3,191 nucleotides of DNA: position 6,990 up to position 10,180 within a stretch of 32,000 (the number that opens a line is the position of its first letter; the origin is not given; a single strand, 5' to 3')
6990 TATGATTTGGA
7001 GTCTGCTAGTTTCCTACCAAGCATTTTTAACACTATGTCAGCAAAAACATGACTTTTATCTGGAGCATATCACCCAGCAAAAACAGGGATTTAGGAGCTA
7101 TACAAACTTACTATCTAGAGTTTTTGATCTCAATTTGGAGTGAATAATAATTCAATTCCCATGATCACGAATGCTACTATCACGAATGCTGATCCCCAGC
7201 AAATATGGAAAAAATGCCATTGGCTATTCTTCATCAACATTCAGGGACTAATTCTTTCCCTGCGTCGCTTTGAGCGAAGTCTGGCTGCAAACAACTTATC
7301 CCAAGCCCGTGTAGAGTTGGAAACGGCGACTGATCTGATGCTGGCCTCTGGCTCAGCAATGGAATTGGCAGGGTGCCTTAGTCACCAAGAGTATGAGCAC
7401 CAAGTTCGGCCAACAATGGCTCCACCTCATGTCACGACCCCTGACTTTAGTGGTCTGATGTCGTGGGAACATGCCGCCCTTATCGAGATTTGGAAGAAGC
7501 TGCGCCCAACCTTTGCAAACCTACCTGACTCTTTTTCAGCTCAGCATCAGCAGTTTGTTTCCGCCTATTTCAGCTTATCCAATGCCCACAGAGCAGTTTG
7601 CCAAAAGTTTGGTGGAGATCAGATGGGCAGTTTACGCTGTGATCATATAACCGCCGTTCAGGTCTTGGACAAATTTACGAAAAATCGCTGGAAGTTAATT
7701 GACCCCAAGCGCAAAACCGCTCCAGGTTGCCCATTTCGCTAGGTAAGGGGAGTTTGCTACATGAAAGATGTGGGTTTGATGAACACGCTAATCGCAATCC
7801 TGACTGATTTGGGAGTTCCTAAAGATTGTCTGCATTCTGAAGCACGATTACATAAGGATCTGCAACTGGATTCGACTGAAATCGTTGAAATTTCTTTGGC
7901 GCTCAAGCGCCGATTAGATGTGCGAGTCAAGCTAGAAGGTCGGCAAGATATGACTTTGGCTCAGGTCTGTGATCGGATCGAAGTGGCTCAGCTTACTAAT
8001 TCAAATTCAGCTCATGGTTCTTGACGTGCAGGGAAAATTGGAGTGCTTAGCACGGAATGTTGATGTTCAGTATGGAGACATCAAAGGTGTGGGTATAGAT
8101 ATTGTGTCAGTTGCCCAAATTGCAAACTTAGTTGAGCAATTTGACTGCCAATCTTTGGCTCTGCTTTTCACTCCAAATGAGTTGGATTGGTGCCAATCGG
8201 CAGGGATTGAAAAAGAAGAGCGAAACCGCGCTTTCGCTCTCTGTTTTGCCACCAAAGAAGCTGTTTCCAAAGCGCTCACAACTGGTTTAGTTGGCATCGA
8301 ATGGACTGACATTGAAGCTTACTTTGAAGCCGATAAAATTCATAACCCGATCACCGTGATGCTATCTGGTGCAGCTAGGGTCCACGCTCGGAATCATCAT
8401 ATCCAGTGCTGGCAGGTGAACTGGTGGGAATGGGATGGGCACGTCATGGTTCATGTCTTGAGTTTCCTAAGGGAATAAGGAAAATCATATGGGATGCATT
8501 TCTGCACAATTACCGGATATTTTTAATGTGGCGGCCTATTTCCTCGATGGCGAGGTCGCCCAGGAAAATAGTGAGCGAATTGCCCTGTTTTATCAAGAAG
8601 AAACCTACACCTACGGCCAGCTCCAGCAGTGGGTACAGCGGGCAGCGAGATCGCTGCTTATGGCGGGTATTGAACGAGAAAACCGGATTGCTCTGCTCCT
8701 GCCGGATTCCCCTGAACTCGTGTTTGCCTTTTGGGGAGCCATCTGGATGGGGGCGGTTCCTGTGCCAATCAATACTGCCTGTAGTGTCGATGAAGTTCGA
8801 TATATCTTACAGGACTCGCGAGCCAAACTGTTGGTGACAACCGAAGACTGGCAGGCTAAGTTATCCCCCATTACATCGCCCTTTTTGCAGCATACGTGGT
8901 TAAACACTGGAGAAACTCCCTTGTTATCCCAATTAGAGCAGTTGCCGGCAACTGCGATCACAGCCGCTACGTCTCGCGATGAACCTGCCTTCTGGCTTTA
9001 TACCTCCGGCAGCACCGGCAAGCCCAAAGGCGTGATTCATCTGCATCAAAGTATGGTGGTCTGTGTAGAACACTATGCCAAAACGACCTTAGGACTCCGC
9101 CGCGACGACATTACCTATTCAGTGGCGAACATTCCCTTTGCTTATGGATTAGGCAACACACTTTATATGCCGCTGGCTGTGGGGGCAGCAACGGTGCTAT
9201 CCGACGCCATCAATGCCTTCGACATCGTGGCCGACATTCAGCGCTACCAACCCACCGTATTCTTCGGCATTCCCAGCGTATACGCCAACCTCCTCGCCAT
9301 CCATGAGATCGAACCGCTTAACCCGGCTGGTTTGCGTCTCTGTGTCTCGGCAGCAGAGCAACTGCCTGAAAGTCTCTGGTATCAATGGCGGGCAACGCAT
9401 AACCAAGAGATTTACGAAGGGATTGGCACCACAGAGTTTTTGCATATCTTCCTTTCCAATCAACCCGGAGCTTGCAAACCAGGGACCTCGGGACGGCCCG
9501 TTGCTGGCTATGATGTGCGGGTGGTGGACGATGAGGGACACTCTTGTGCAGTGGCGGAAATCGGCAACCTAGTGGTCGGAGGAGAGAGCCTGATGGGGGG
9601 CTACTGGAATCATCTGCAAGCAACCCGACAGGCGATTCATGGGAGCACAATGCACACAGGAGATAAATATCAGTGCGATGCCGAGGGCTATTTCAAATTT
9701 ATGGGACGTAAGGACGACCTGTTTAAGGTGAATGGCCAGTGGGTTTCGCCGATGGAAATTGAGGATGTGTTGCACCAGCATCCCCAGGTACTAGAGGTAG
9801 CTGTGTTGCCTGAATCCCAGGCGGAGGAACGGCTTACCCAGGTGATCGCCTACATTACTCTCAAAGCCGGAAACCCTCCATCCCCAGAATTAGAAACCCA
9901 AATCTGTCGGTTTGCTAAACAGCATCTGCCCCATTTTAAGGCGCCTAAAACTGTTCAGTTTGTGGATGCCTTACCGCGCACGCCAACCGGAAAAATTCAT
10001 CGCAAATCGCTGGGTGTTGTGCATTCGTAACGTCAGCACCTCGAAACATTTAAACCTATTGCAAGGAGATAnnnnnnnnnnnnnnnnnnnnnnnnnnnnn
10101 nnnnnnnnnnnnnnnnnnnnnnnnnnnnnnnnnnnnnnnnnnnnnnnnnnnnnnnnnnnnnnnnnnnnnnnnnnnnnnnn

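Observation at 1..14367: Salicylate-primed NRPS cluster with reductase / transaminase / methyltransferase release logic (possible anachelin-like or new siderophore pathway)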

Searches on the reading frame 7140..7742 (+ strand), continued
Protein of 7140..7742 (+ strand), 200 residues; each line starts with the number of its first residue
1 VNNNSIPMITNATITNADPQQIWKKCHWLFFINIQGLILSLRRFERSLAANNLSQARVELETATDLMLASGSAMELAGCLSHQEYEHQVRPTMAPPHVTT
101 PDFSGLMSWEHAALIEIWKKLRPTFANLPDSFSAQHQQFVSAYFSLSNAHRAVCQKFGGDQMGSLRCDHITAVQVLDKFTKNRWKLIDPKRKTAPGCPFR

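Call 57: get_annotated_region(hit=H16, flank=20000)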
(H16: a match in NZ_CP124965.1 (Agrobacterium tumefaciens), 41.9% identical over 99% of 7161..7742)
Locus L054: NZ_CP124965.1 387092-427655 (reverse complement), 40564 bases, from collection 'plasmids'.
description: Agrobacterium tumefaciens strain AF1/95 plasmid pAtAF1_95, complete sequence
organism: Agrobacterium tumefaciens (NCBI taxid 358)
taxonomy: Bacteria; Pseudomonadota; Alphaproteobacteria; Hyphomicrobiales; Rhizobiaceae; Agrobacterium; Agrobacterium tumefaciens
host: -; source: lilac,cell culture; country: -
typing (MOB-suite, as given by PLSDB): conjugative; relaxase MOBQ; mating-pair formation MPF_T
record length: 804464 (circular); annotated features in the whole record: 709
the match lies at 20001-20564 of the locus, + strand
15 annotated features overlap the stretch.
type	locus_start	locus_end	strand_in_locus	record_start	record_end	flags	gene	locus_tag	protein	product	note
CDS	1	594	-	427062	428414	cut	-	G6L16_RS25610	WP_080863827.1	MATE family efflux transporter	GO:0055085 - transmembrane transport [Evidence IEA]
CDS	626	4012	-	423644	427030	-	-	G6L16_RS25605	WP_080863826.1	non-ribosomal peptide synthetase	-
CDS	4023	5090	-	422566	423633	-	-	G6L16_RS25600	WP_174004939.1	MupA/Atu3671 family FMN-dependent luciferase-like monooxygenase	-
CDS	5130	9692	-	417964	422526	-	-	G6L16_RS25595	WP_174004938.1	type I polyketide synthase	-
CDS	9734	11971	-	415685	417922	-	-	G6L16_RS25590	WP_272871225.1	AMP-binding protein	-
CDS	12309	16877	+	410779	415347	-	-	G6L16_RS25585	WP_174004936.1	non-ribosomal peptide synthetase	-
CDS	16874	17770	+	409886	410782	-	-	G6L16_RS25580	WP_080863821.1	class I SAM-dependent methyltransferase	-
CDS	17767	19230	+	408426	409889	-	-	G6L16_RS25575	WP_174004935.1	aspartate aminotransferase family protein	-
CDS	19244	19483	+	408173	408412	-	-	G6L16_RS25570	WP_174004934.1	MbtH family protein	-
CDS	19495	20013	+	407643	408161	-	-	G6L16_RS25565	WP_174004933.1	siderophore biosynthesis protein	-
CDS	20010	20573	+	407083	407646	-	-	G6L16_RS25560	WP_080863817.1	siderophore biosynthesis protein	-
CDS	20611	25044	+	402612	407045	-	-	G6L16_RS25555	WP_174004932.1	type I polyketide synthase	-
CDS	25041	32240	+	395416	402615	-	-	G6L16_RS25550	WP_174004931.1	non-ribosomal peptide synthetase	-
CDS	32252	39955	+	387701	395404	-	-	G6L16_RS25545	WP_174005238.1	non-ribosomal peptide synthetase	-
CDS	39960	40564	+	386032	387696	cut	-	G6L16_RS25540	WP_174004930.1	condensation domain-containing protein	-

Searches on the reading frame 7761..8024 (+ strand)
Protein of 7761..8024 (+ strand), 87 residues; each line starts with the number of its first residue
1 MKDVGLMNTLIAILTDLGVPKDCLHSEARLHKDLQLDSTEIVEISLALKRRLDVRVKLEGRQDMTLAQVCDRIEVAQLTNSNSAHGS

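Call 5: search_protein_families(library=pfam, proteins=[window:7761-8024:+])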
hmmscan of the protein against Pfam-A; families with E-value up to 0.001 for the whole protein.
window:7761-8024:+ (87 aa): 0 families

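Call 6: search_protein_families(library=ncbifam, proteins=[window:7761-8024:+])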
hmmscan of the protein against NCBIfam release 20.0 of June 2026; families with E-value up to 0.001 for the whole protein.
window:7761-8024:+ (87 aa): 6 families
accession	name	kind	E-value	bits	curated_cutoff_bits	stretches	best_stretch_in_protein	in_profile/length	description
NF002148.0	PRK00982.1-2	subfamily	4.3e-06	26.5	71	1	13-64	13-64/79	acyl carrier protein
TIGR00517.1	acyl_carrier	equivalog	2.8e-05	23.9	70.45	1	15-59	14-58/77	acyl carrier protein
NF006031.0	PRK08172.1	equivalog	0.00012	22.7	76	1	17-73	17-74/82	acyl carrier protein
NF003757.0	PRK05350.1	equivalog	0.00031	20.8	65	1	8-72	9-75/83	acyl carrier protein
NF002150.0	PRK00982.1-4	subfamily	0.00034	20.8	66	1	13-74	14-76/80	acyl carrier protein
NF002149.0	PRK00982.1-3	equivalog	0.00097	19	106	0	13-68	12-67/78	acyl carrier protein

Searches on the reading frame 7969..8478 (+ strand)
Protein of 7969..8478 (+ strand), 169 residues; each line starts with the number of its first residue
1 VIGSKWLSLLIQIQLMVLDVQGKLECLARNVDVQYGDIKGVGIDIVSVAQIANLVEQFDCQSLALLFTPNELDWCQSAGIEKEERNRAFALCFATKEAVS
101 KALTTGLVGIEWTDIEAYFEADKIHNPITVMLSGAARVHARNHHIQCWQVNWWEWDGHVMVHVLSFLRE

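Call 5: search_protein_families(library=pfam, proteins=[window:7969-8478:+])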
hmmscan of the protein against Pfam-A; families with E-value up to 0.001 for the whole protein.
window:7969-8478:+ (169 aa): 1 family
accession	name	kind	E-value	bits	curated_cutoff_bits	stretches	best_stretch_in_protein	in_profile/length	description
PF01648.25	ACPS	-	7.9e-14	52.1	25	1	40-140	1-97/111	4'-phosphopantetheinyl transferase superfamily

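Call 6: search_protein_families(library=ncbifam, proteins=[window:7969-8478:+])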
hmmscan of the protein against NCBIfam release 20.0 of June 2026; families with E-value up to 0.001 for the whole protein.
window:7969-8478:+ (169 aa): 12 families
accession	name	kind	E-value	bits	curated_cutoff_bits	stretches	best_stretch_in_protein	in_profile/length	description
NF011254.0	PRK14660.1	equivalog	2.3e-15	56.7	195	1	38-138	2-97/125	holo-[acyl-carrier-protein] synthase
NF011250.0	PRK14656.1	equivalog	5.3e-15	55.6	175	1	38-142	2-100/126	holo-[acyl-carrier-protein] synthase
TIGR00556.1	pantethn_trn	domain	2.2e-14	53.7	45.35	1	38-120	2-83/128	phosphopantetheine--protein transferase domain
TIGR00516.1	acpS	equivalog_domain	5.8e-12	46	59.8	1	38-134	2-94/125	holo-ACP synthase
NF000832.0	PRK00070.3-2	equivalog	1.9e-11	44.3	107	1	38-151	2-100/116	holo-ACP synthase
NF011253.0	PRK14659.1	equivalog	2e-11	44.6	156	1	38-121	2-85/123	holo-[acyl-carrier-protein] synthase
NF011251.0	PRK14657.1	equivalog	5.9e-08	32.8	165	1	38-147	2-103/123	holo-[acyl-carrier-protein] synthase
NF000831.0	PRK00070.3-1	equivalog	2.6e-07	30.6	124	1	39-108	4-69/130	holo-ACP synthase AcpS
NF011257.0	PRK14663.1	equivalog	4.2e-07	30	186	1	41-116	3-75/123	holo-[acyl-carrier-protein] synthase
NF000835.0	PRK00070.4-1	equivalog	3e-06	27.5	128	1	38-105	2-67/115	holo-ACP synthase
NF011256.0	PRK14662.1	equivalog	5.7e-06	26.7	150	1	38-106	2-66/123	4'-phosphopantetheinyl transferase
NF011255.0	PRK14661.1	equivalog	0.00014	21.9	209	1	81-121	34-73/169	holo-[acyl-carrier-protein] synthase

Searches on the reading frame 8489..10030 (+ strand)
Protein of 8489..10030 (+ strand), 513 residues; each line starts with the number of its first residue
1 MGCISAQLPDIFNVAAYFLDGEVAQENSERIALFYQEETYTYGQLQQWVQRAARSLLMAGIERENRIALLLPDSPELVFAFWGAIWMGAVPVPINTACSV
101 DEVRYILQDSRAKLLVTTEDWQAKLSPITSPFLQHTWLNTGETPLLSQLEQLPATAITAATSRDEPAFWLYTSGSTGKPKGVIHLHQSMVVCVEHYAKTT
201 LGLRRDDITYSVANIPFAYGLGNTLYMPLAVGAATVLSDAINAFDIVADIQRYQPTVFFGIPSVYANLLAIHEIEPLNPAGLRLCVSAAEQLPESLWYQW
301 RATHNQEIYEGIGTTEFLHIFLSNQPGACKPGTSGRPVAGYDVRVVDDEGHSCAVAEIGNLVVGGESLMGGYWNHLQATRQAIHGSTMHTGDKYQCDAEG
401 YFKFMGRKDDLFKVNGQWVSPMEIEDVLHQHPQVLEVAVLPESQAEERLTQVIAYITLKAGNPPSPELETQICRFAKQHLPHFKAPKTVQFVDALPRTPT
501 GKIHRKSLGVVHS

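Call 5: search_protein_families(library=pfam, proteins=[window:8489-10030:+])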
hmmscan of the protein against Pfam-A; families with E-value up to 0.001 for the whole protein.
window:8489-10030:+ (513 aa): 2 families
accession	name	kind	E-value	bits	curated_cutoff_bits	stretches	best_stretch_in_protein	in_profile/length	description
PF00501.34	AMP-binding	-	3.4e-79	266.8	29.9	1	23-373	4-384/384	AMP-binding enzyme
PF13193.12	AMP-binding_C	-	5.3e-16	59.7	24.5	1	423-502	1-76/76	AMP-binding enzyme C-terminal domain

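Call 6: search_protein_families(library=ncbifam, proteins=[window:8489-10030:+])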
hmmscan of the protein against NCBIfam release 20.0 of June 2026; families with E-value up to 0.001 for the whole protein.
window:8489-10030:+ (513 aa): 106 families (the best 25 are shown)
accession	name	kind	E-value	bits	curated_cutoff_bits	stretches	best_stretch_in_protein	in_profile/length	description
TIGR02262.1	benz_CoA_lig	subfamily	4.3e-142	474.4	375.25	1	12-507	3-504/508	benzoate-CoA ligase family protein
NF004837.0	PRK06187.1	subfamily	7e-99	331.5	476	1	23-508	17-518/531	long-chain-fatty-acid--CoA ligase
NF053567.1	HBDA_AROS1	equivalog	1.3e-92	310.8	1000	1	13-506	13-513/523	3-hydroxybenzoate--CoA ligase HbdA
NF006182.0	PRK08316.1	subfamily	3.1e-77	260.2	663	1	24-508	21-513/523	fatty acyl-CoA synthetase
TIGR03098.1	ligase_PEP_1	hypoth_equivalog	1.4e-76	258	592.35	1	22-508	8-514/517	acyl-CoA ligase (AMP-forming), exosortase A system-associated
NF003313.0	PRK04319.1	equivalog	1.3e-75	254.7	729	1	10-508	41-557/574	acetate--CoA ligase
NF004808.0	PRK06155.1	equivalog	3.1e-71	240.2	722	1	24-508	31-518/542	ATP-dependent acyl-CoA ligase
NF004114.0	PRK05605.1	equivalog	1.8e-69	234.6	766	2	159-507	216-564/575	long-chain-fatty-acid--CoA ligase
NF006181.0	PRK08314.1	subfamily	6.4e-68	229.4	705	2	154-508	194-550/563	long-chain-fatty-acid--CoA ligase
NF005702.0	PRK07514.1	subfamily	9.4e-68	228.8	558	1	23-508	13-496/506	malonyl-CoA synthase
NF005801.1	PRK07656.1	equivalog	3.5e-67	227.2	657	1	23-508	10-499/500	FadD3 family acyl-CoA ligase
NF004822.0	PRK06178.1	equivalog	9.1e-67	225.9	782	2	136-508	185-563/571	acyl-CoA synthetase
TIGR01733.1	AA-adenyl-dom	subfamily_domain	1.1e-64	218.7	317.4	1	41-439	1-409/409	amino acid adenylation domain-containing protein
NF047394.1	AcylCoAsynMbcS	equivalog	2.6e-63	214.4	850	1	24-508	21-516/525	acyl-CoA synthetase MbcS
NF005947.1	PRK08008.1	equivalog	5e-62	210.2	651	1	23-508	16-517/518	crotonobetaine/carnitine-CoA ligase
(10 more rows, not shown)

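Call 17: find_encoding_contigs(protein=window:8489-10030:+, flank=10000, max_places=4)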
Protein window:8489-10030:+ (513 aa): 4 contigs read that carry it; 1 place shown.
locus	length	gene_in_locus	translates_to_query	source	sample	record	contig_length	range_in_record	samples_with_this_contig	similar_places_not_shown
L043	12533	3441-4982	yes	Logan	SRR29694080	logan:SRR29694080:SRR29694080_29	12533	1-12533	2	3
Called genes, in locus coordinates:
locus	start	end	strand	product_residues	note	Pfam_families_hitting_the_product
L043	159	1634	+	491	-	PF00202:Aminotran_3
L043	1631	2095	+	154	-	-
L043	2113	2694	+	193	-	PF27188:SfmD_perox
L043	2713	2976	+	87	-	-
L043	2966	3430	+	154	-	PF01648:ACPS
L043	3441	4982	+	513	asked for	PF00501:AMP-binding, PF13193:AMP-binding_C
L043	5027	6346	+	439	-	PF00425:Chorismate_bind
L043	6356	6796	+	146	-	-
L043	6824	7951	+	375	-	PF06999:Suc_Fer-like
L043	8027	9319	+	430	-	PF05977:MFS_3, PF07690:MFS_1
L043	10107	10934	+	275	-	PF13614:AAA_31, PF01656:CbiA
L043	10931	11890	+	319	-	PF02195:ParB_N, PF17762:HTH_ParB (weak)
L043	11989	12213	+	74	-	-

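Call 45: search_solved_structures(query=window:8489-10030:+, max_evalue=1e-30)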
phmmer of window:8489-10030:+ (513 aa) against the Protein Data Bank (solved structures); distinct sequences matched with E-value up to 1e-30: 72 (the best 60 are shown).
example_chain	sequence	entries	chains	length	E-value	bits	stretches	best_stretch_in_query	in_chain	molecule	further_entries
2v7b_A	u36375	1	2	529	3.9e-103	349.3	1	9-507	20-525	BENZOATE-COENZYME A LIGASE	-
4wv3_A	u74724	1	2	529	4.5e-103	349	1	27-508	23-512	Anthranilate-CoA ligase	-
4eat_A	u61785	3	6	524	9.8e-94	318.3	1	9-508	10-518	Benzoate-coenzyme A ligase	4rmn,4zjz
4rm3_A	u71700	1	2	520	1.1e-93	318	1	9-508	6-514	Benzoate-coenzyme A ligase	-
4rlf_A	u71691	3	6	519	1.2e-93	317.9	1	9-508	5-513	Benzoate-coenzyme A ligase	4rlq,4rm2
6m2o_A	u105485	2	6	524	1.2e-91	311.4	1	9-508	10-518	Benzoate-coenzyme A ligase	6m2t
6m2u_A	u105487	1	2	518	1.5e-91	311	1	9-508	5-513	Benzoate-coenzyme A ligase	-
9g79_B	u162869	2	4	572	3.1e-60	207.7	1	17-508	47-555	Acetyl-coenzyme A synthetase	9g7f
5oe3_A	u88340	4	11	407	1.3e-53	185.9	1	35-409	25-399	Anthranilate--CoA ligase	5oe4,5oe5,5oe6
3r44_A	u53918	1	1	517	7.9e-52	180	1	39-506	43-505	fatty acyl CoA synthetase FADD13 (FATTY-ACYL-CoA SYNTHETASE)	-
6mfy_A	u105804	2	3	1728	3.9e-49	171.1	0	27-509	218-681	Linear gramicidin synthase subunit A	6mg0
6mfz_A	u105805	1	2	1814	4.7e-49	170.8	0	27-509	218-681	Linear gramicidin synthase subunit A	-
9be3_A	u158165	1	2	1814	4.7e-49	170.8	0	27-509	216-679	Linear gramicidin synthase subunit A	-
9be4_A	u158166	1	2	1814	4.7e-49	170.8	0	27-509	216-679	Linear gramicidin synthase subunit A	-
9meh_A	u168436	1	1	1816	4.8e-49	170.8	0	27-509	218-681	Linear gramicidin synthase subunit A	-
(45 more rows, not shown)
